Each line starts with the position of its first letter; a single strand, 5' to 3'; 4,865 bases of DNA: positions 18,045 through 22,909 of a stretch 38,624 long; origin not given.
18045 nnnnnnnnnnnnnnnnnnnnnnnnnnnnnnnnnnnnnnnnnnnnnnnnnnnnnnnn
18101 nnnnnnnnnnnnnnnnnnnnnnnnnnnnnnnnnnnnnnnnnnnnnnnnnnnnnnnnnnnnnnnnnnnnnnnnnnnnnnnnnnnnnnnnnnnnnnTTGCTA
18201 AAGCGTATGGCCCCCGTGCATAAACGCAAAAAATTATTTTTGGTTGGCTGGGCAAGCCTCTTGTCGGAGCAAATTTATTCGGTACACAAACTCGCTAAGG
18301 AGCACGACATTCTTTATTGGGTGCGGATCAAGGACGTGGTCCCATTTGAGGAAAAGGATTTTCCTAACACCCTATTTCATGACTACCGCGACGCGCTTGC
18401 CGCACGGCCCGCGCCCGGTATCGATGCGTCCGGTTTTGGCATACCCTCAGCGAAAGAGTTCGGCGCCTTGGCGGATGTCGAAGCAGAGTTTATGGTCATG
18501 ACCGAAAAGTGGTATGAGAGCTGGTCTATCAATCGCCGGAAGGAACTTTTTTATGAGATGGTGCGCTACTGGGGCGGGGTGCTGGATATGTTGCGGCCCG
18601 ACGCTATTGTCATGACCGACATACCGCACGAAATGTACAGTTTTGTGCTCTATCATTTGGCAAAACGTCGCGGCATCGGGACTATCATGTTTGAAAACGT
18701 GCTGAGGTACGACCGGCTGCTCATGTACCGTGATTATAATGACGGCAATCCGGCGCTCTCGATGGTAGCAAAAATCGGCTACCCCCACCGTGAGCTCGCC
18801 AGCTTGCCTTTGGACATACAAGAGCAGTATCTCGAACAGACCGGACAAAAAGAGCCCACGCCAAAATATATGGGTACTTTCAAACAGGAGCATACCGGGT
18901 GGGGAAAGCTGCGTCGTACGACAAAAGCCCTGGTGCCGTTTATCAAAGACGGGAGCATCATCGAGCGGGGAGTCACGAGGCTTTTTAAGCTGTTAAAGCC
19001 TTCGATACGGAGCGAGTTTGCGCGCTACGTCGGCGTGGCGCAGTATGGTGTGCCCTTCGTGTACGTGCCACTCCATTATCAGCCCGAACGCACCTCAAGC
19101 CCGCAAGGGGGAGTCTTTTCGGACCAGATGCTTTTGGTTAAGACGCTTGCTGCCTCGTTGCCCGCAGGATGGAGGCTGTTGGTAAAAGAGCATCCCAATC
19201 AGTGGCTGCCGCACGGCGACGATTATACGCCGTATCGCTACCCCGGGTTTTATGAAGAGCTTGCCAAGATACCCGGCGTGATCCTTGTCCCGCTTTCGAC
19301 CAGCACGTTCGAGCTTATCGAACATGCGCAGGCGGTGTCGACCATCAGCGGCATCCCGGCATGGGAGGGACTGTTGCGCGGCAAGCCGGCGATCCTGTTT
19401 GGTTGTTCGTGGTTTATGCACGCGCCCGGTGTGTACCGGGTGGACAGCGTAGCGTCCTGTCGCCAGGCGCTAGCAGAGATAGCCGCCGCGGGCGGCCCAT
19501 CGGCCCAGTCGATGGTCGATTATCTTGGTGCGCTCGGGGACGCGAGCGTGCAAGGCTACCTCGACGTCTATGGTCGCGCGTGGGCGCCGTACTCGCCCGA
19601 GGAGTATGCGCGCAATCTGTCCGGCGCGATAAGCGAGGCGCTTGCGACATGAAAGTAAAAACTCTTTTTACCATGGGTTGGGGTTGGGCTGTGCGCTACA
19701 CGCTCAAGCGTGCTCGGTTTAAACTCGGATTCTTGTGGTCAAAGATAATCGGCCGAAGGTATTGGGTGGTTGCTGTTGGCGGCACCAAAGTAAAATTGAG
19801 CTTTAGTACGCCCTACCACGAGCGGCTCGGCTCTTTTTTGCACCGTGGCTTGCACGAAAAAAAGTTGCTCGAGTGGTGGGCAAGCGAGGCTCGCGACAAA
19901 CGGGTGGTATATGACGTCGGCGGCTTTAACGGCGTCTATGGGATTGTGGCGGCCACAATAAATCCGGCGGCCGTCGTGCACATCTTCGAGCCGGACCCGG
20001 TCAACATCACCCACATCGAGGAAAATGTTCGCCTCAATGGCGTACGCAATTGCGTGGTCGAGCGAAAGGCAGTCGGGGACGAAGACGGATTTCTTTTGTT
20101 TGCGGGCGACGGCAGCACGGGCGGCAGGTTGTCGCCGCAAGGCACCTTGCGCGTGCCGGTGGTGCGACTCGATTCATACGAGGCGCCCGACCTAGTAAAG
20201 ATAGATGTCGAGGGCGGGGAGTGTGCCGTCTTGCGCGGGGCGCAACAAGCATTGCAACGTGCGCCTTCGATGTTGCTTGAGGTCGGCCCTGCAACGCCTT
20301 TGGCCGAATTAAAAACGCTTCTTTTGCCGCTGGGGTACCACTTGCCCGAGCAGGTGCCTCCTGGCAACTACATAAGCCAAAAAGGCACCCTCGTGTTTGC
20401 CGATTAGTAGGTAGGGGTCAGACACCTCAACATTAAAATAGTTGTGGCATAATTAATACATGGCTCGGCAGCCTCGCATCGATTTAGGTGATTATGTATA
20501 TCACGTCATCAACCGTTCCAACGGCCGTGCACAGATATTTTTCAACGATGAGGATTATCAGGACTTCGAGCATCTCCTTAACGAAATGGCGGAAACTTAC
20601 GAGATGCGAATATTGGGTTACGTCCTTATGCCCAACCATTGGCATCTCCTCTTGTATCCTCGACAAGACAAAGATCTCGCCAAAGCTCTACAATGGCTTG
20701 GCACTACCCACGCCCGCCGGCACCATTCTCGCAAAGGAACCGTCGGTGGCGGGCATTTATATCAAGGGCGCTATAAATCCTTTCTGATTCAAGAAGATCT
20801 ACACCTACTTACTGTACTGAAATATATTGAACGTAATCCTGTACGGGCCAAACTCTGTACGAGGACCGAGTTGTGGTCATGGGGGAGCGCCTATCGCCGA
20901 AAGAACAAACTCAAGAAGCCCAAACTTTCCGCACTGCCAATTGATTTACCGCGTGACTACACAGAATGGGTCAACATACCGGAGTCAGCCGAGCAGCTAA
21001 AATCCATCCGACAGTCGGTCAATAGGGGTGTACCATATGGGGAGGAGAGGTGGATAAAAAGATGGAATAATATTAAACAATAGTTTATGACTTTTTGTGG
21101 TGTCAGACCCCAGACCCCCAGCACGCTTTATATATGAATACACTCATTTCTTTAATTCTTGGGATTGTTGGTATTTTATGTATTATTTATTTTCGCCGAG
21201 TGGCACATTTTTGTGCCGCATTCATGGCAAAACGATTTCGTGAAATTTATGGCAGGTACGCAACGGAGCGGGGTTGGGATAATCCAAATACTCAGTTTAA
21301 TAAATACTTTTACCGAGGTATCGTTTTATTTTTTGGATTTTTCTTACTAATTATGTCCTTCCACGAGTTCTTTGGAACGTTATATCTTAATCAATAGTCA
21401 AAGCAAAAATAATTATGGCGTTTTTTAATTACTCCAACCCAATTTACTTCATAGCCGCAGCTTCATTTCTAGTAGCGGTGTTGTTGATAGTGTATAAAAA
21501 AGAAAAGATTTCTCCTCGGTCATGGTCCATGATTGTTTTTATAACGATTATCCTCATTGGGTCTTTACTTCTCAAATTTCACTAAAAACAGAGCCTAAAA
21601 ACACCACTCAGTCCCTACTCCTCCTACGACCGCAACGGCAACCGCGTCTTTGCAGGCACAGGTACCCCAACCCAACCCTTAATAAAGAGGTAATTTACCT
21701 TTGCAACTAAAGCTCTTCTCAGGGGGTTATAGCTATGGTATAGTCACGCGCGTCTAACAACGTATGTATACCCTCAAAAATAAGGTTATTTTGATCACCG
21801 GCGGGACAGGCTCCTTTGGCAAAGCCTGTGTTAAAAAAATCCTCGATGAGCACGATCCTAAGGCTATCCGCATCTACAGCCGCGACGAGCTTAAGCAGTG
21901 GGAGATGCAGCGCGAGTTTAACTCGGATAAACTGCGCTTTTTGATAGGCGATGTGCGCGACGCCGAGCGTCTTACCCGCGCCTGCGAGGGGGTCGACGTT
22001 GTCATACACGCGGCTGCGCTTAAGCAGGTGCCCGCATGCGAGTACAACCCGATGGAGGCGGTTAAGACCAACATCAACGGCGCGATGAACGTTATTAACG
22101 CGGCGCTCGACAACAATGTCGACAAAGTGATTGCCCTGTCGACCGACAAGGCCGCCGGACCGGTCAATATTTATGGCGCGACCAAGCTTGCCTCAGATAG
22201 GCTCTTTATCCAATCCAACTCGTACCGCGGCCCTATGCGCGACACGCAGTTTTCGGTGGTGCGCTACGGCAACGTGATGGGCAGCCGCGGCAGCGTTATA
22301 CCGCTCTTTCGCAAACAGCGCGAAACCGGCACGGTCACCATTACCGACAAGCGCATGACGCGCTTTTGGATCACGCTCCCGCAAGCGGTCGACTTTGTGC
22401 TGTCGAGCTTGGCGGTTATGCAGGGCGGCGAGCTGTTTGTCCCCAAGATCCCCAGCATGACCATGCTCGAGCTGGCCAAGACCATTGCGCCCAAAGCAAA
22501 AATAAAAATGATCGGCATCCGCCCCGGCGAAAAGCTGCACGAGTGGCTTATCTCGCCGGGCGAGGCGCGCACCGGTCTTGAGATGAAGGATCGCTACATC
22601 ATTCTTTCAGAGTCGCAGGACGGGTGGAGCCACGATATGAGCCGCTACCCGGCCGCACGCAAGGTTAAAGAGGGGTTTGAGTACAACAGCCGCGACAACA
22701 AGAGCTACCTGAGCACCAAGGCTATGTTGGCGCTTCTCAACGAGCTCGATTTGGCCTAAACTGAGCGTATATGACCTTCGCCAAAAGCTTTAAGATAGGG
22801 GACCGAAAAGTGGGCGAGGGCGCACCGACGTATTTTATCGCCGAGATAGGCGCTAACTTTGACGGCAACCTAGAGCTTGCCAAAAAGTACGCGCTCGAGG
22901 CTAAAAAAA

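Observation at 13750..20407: MsbA/PglK-type ABC exporter flanked by two divergent KpsC/KpsS-like paralogs, next to a nonulosonic-acid rather than a Kdo pathway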

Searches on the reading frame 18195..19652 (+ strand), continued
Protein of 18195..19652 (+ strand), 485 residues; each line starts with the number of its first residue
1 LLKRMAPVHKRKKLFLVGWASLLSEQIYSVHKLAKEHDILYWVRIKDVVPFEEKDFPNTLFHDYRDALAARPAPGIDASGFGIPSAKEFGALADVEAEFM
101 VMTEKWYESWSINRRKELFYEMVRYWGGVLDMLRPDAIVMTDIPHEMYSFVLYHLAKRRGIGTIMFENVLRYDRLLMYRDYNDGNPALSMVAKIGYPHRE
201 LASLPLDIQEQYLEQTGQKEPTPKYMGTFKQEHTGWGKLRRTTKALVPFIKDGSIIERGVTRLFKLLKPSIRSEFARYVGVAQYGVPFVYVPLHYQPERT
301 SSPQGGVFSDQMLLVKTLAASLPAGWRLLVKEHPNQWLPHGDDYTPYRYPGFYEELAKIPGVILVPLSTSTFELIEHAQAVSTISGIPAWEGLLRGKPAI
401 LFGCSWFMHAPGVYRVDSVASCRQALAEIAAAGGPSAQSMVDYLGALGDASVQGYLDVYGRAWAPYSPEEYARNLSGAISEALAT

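Call 47: fold_search(model_id=the predicted structure, library=pdb)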
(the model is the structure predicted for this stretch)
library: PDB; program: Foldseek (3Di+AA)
matches with E <= 10: 1570; with E <= 0.001: 115
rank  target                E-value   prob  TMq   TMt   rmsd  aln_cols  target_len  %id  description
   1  3dzc_A                2.3e-08  1.00  0.24  0.30  17.5       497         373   13  2.35 Angstrom resolution structure of WecB (VC0917), a UDP-N-acetylglucosamine 2-epimerase from Vibrio cholerae. (released 2008-08-12)
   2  1f6d_A                1.2e-07  1.00  0.23  0.29  16.2       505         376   13  THE STRUCTURE OF UDP-N-ACETYLGLUCOSAMINE 2-EPIMERASE FROM E. COLI. (released 2000-12-13)
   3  5dld                  2.7e-07  1.00  0.27  0.33  14.0       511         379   12  Crystal Structure of a UDP-N-acetylglucosamine 2-epimerase from Burkholderia vietnamiensis complexed with UDP-GlcNAc and (released 2015-09-30)
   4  1f6d_D                3.0e-07  1.00  0.24  0.29  16.6       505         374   13  THE STRUCTURE OF UDP-N-ACETYLGLUCOSAMINE 2-EPIMERASE FROM E. COLI. (released 2000-12-13)
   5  6vlb_B                5.0e-07  1.00  0.19  0.24  17.1       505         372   12  Crystal structure of ligand-free UDP-GlcNAc 2-epimerase from Neisseria meningitidis (released 2020-11-11)
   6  1f6d_B                6.5e-07  1.00  0.25  0.32  15.5       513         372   13  THE STRUCTURE OF UDP-N-ACETYLGLUCOSAMINE 2-EPIMERASE FROM E. COLI. (released 2000-12-13)
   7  6vlb_A                6.9e-07  1.00  0.20  0.25  17.0       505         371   14  Crystal structure of ligand-free UDP-GlcNAc 2-epimerase from Neisseria meningitidis (released 2020-11-11)
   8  8fux_A                7.3e-07  1.00  0.28  0.39  13.6       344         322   14  KpsC D160C ternary complex (released 2023-03-08)
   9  1f6d_C                8.6e-07  1.00  0.23  0.30  16.9       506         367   12  THE STRUCTURE OF UDP-N-ACETYLGLUCOSAMINE 2-EPIMERASE FROM E. COLI. (released 2000-12-13)
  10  1v4v_A                8.6e-07  1.00  0.22  0.28  20.6       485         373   12  Crystal Structure Of UDP-N-Acetylglucosamine 2-Epimerase From Thermus Thermophilus HB8 (released 2003-12-02)
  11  4neq                  9.1e-07  1.00  0.24  0.32  19.1       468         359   11  The structure of UDP-GlcNAc 2-epimerase from Methanocaldococcus jannaschii (released 2014-04-23)
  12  1v4v_B                1.4e-06  1.00  0.21  0.26  20.6       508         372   13  Crystal Structure Of UDP-N-Acetylglucosamine 2-Epimerase From Thermus Thermophilus HB8 (released 2003-12-02)
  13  6zn1                  1.6e-06  1.00  0.29  0.34  12.3       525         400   12  Trehalose transferase bound to alpha-D-glucopyranosyl-beta-galactopyranose from Thermoproteus uzoniensis (released 2021-01-20)
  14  8sxw_A                1.6e-06  1.00  0.25  0.32  14.0       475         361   12  X-ray crystal structure of UDP- 2,3-diacetamido-2,3-dideoxy-glucuronic acid-2-epimerase from Thermus thermophilus stra (released 2023-09-13)
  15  8sxw_D                1.6e-06  1.00  0.24  0.31  14.1       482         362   11  X-ray crystal structure of UDP- 2,3-diacetamido-2,3-dideoxy-glucuronic acid-2-epimerase from Thermus thermophilus stra (released 2023-09-13)
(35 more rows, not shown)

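Call 58: search_protein_families(library=pfam, proteins=[L042:11446-12900:-], max_evalue=0.01)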
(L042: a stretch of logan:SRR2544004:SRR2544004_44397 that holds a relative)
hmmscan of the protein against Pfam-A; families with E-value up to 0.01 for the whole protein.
L042:11446-12900:- (485 aa): 1 family
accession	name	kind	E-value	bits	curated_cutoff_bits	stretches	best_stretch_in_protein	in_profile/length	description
PF05159.20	Capsule_synth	-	1.7e-11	44.6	20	1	271-404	131-268/310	Capsule polysaccharide biosynthesis protein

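Call 76: find_related_loci(query=A2, collection=metagenome_contigs, flank=10000)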
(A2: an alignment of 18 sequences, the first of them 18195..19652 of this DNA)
Query A2 (485 aa) in metagenome_contigs; peptide patterns used: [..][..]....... (x = any residue, [..] = any of these).
600 stretches matched a pattern (row limit reached: there are more); 576 encode a relative of the query (tblastn E <= 1e-3); the best 80 are kept; 80 distinct loci.
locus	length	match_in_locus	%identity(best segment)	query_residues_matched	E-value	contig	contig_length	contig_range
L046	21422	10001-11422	48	13-484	1e-151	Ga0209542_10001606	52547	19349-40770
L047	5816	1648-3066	46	13-485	1e-150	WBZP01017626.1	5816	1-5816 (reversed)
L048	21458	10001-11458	47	4-483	5e-148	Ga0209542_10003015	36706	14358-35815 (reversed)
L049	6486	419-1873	46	4-485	1e-141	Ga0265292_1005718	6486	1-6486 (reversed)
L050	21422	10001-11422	47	13-484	4e-140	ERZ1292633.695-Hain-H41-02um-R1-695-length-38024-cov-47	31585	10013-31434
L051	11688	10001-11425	44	13-485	1e-133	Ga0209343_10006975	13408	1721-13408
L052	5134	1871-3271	43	20-484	5e-133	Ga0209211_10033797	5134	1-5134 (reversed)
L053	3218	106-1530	43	13-485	2e-133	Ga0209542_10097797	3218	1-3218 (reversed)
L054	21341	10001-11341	44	10-456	3e-123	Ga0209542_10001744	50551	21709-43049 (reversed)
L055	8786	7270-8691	39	13-484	6e-110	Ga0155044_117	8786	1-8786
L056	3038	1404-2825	38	13-483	1e-112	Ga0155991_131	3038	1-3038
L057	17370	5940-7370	36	12-485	8e-109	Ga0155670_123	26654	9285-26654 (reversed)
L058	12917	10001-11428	36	13-485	7e-109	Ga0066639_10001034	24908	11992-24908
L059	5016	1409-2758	38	34-483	3e-105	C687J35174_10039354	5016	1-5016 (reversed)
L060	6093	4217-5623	38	13-479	2e-103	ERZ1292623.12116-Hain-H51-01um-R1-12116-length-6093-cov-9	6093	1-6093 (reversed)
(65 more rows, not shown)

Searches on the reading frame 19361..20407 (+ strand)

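Call 3: search_protein_families(library=pfam, proteins=[window:19361-20407:+], max_evalue=0.01)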
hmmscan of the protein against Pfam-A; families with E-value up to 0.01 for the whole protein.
window:19361-20407:+ (348 aa): 2 families
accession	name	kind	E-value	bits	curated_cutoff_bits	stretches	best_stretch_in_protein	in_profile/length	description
PF05050.19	Methyltransf_21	-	1.5e-11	45.1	22.7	1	201-312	21-152/173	Methyltransferase FkbM domain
PF02475.24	TRM5-TYW2_MTfase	-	0.0095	16.3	28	0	177-233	34-90/164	TRM5/TYW2 methyltransferase domain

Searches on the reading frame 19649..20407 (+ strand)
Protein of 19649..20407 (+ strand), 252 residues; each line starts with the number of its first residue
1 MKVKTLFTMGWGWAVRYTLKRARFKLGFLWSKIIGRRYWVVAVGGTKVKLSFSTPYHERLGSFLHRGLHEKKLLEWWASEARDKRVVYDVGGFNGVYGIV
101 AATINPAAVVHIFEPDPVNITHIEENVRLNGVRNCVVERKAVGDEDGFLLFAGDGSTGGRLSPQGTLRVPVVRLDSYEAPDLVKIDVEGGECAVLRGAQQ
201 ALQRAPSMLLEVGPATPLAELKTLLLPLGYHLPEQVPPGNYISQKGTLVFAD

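Call 8: search_protein_families(library=ncbifam, proteins=[window:19649-20407:+], max_evalue=0.01)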
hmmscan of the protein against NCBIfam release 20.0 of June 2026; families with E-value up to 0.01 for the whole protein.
window:19649-20407:+ (252 aa): 4 families
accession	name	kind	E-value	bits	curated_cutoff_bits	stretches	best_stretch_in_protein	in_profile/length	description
TIGR01444.1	fkbM_fam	subfamily_domain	2.6e-23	83.1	37.7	1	86-212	1-142/143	FkbM family methyltransferase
TIGR00406.1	prmA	equivalog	0.002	17.6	183.15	1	74-136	150-211/288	50S ribosomal protein L11 methyltransferase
NF001784.0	PRK00517.2-1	equivalog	0.0033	17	244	1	81-143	149-210/290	50S ribosomal protein L11 methyltransferase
NF001790.0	PRK00517.3-3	equivalog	0.0044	16.4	269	1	80-136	119-174/262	50S ribosomal protein L11 methyltransferase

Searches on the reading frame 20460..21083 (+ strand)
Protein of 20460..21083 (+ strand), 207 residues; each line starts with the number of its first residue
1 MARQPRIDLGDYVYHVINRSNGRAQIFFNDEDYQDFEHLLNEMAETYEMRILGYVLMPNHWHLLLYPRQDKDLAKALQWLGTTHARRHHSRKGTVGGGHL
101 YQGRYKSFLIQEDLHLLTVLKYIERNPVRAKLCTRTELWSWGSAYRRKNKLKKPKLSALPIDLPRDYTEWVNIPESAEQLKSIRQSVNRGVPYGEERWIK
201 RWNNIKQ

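Call 3: search_protein_families(library=pfam, proteins=[window:20460-21083:+], max_evalue=0.01)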
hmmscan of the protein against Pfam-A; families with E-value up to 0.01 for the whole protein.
window:20460-21083:+ (207 aa): 1 family
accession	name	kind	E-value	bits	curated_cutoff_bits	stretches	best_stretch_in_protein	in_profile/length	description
PF01797.21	Y1_Tnp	-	3.4e-18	66.4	23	1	12-126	5-121/121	Transposase IS200 like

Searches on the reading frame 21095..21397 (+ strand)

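Call 3: search_protein_families(library=pfam, proteins=[window:21095-21397:+], max_evalue=0.01)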
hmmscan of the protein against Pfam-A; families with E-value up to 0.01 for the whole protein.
window:21095-21397:+ (100 aa): 0 families

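Call 36: search_protein_families(library=pfam, proteins=[window:21095-21397:+], max_evalue=10)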
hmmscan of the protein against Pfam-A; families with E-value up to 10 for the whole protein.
window:21095-21397:+ (100 aa): 5 families
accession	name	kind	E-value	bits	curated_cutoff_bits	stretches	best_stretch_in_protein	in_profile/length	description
PF05767.17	Pox_A14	-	0.011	16.3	27.7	1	12-47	44-79/93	Poxvirus virion envelope protein A14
PF10110.14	GPDPase_memb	-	0.048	12.8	29.6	1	17-90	66-135/321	Membrane domain of glycerophosphoryl diester phosphodiesterase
PF03741.22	TerC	-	0.12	12.6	27.8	1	24-94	35-80/178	Integral membrane protein TerC family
PF16020.10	Deltameth_res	-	0.39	11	27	1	61-89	14-42/52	Deltamethrin resistance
PF13273.12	DUF4064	-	1.1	9.9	32.1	1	17-99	10-82/102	Protein of unknown function (DUF4064)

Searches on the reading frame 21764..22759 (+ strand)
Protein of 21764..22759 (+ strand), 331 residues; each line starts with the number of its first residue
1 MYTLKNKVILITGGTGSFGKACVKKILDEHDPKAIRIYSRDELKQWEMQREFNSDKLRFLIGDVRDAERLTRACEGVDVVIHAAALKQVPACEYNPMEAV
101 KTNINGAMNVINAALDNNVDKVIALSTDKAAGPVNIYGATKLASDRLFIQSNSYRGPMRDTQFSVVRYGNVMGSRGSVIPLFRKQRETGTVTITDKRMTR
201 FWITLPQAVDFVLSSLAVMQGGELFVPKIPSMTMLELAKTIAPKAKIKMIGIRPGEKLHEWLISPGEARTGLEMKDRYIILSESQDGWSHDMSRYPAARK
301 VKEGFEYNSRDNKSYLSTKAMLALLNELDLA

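Call 3: search_protein_families(library=pfam, proteins=[window:21764-22759:+], max_evalue=0.01)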
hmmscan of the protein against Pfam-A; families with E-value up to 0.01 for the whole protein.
window:21764-22759:+ (331 aa): 11 families
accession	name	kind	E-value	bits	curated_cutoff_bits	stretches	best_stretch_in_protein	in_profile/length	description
PF02719.21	Polysacc_synt_2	-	8.7e-101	337.4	20.2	1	9-280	1-291/293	Polysaccharide biosynthesis protein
PF01370.27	Epimerase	-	7.4e-24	84.9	20.9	1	9-204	1-213/240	NAD dependent epimerase/dehydratase family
PF01073.25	3Beta_HSD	-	3.9e-22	79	22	1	10-135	1-123/280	3-beta hydroxysteroid dehydrogenase/isomerase family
PF16363.11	GDP_Man_Dehyd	-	2.4e-13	50.7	27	1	10-130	1-132/332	GDP-mannose 4,6 dehydratase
PF04321.23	RmlD_sub_bind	-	7.6e-12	45.3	27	1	9-198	3-180/287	RmlD substrate binding domain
PF13460.12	NAD_binding_10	-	1.4e-11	45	27.2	1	13-131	1-102/184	NAD(P)H-binding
PF07993.18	NAD_binding_4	-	2.4e-09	37.2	20.1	1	11-129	1-138/258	Male sterility protein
PF00106.31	adh_short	-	1.3e-08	35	26.6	1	7-145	1-157/195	short chain dehydrogenase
PF05368.20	NmrA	-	3.9e-07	30.4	27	1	6-122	2-102/298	NmrA-like family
PF03435.24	Sacchrp_dh_NADP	-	1.2e-05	26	25.1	1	9-84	1-76/129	Saccharopine dehydrogenase NADP binding domain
PF08659.16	KR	-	0.00015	22.2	22.6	1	9-126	3-135/180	KR domain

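Call 8: search_protein_families(library=ncbifam, proteins=[window:21764-22759:+], max_evalue=0.01)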
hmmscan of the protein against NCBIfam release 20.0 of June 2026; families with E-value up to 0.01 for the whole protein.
window:21764-22759:+ (331 aa): 65 families (the best 25 are shown)
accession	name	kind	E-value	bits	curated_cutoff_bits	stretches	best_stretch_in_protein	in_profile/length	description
TIGR03589.1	PseB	equivalog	9.2e-146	484.9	407.75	1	4-322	2-321/324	UDP-N-acetylglucosamine 4,6-dehydratase (inverting)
TIGR04130.1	FnlA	equivalog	2.7e-80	269.8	730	1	4-329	2-329/337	UDP-N-acetylglucosamine 4,6-dehydratase/5-epimerase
TIGR04180.1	EDH_00030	hypoth_equivalog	1.9e-20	73.1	475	1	9-133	1-127/297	NAD-dependent 4,6-dehydratase LegB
NF041293.1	G6PDh_Azf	equivalog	2.3e-15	56.7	400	1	7-134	3-122/252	NAD-dependent glucose-6-phosphate dehydrogenase Azf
TIGR01179.1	galE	equivalog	1.7e-14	53.4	262.3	1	9-175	2-180/332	UDP-glucose 4-epimerase GalE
TIGR03466.1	HpnA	hypoth_equivalog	2e-13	49.9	367.65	1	9-128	3-114/327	hopanoid-associated sugar epimerase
TIGR01181.1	dTDP_gluc_dehyt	equivalog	3.7e-12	46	365.1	1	9-138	2-136/321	dTDP-glucose 4,6-dehydratase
TIGR02622.1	CDP_4_6_dhtase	equivalog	7.3e-10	38.5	278.45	1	5-130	3-132/352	CDP-glucose 4,6-dehydratase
TIGR02197.1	heptose_epim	equivalog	1.2e-09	37.8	274.6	1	9-175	1-174/316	ADP-glyceromanno-heptose 6-epimerase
NF007956.0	PRK10675.1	subfamily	1.3e-09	37.7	394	1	9-127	3-124/338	UDP-glucose 4-epimerase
TIGR01214.1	rmlD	equivalog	1.3e-09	37.6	224.05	1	9-149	2-136/285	dTDP-4-dehydrorhamnose reductase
NF042422.1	oxyalk_red_OleD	equivalog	7.2e-09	35.5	580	1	9-128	3-111/329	2-alkyl-3-oxoalkanoate reductase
NF011728.1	PRK15181.1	equivalog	8.6e-09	34.8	760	1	55-122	69-136/348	Vi polysaccharide biosynthesis UDP-N-acetylglucosaminuronic acid C-4 epimerase TviC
NF042423.1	oxyalk_red_Shew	equivalog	4.1e-08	32.6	580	1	6-128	8-119/331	2-alkyl-3-oxoalkanoate reductase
NF005539.0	PRK07201.1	equivalog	6.7e-08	31.7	549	1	10-115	4-113/657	SDR family oxidoreductase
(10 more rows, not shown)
